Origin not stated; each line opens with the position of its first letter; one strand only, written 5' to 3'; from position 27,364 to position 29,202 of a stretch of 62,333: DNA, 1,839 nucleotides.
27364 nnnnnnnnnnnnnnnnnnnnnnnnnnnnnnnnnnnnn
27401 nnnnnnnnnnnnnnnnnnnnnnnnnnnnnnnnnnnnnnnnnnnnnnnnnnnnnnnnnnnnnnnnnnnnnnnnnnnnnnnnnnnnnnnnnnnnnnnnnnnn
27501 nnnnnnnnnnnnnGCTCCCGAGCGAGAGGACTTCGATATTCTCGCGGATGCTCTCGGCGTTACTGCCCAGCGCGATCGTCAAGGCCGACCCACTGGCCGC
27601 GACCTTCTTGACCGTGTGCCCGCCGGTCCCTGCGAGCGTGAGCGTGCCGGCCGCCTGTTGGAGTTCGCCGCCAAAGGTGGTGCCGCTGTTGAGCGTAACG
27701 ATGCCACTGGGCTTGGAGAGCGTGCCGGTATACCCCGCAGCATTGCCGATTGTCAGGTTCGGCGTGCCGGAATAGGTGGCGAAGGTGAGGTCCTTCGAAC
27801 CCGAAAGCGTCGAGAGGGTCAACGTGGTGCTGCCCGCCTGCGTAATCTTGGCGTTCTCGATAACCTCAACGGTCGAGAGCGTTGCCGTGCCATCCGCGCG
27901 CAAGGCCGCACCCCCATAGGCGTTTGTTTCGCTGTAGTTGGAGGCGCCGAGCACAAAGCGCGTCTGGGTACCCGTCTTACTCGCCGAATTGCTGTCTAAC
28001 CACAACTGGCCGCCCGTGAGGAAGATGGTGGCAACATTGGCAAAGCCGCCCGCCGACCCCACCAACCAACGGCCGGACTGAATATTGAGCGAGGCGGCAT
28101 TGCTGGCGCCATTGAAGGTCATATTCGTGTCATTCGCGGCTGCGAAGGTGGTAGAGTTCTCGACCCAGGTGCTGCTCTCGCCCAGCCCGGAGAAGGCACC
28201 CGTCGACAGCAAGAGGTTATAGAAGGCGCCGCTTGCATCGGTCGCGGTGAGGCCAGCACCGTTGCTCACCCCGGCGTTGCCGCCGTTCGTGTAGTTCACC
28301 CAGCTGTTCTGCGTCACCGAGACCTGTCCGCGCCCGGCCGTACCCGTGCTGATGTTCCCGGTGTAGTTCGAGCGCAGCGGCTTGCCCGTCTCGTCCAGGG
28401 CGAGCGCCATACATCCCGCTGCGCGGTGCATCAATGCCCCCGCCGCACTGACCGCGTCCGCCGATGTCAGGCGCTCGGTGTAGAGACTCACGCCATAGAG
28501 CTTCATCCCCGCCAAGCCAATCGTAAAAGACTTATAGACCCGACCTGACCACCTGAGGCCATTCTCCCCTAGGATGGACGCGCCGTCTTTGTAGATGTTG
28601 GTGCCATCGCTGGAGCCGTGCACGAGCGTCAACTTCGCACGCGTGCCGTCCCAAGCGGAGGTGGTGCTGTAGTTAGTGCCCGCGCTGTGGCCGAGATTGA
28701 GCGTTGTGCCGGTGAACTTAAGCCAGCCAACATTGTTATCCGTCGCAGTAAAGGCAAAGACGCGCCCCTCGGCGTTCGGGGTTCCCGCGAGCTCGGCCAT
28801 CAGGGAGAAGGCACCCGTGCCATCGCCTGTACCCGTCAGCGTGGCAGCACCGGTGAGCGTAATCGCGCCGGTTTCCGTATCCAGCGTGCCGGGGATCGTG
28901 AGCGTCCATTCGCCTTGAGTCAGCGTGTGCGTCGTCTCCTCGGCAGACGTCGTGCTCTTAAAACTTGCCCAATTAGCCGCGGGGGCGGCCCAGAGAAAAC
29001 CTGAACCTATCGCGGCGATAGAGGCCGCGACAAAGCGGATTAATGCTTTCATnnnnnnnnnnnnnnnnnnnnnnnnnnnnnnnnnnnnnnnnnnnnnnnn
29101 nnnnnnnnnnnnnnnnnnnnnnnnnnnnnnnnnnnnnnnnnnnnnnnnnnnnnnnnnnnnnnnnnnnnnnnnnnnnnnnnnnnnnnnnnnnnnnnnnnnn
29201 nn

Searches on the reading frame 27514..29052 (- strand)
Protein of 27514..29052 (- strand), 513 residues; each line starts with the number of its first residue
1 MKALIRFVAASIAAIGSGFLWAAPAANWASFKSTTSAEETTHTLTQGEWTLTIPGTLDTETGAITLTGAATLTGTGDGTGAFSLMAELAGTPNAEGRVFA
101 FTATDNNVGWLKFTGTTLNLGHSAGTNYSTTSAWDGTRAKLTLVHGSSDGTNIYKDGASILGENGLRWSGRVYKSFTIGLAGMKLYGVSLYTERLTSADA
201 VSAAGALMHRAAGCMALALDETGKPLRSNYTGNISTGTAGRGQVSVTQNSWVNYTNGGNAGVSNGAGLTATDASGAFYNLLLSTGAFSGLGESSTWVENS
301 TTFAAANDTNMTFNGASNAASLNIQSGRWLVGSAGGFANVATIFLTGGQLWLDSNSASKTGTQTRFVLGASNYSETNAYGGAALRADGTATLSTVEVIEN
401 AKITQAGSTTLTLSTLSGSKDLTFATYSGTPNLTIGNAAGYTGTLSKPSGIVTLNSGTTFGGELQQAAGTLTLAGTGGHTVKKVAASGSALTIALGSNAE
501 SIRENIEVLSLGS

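Call 49: find_homologous_proteins(query=window:27514-29052:-, max_evalue=1e-10)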
Query seq(513 aa): 8000 candidates shared short words with the query, none scored E <= 1e-10.
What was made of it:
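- Tried and rejected: That tract could therefore not be compared across relatives (call 49).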
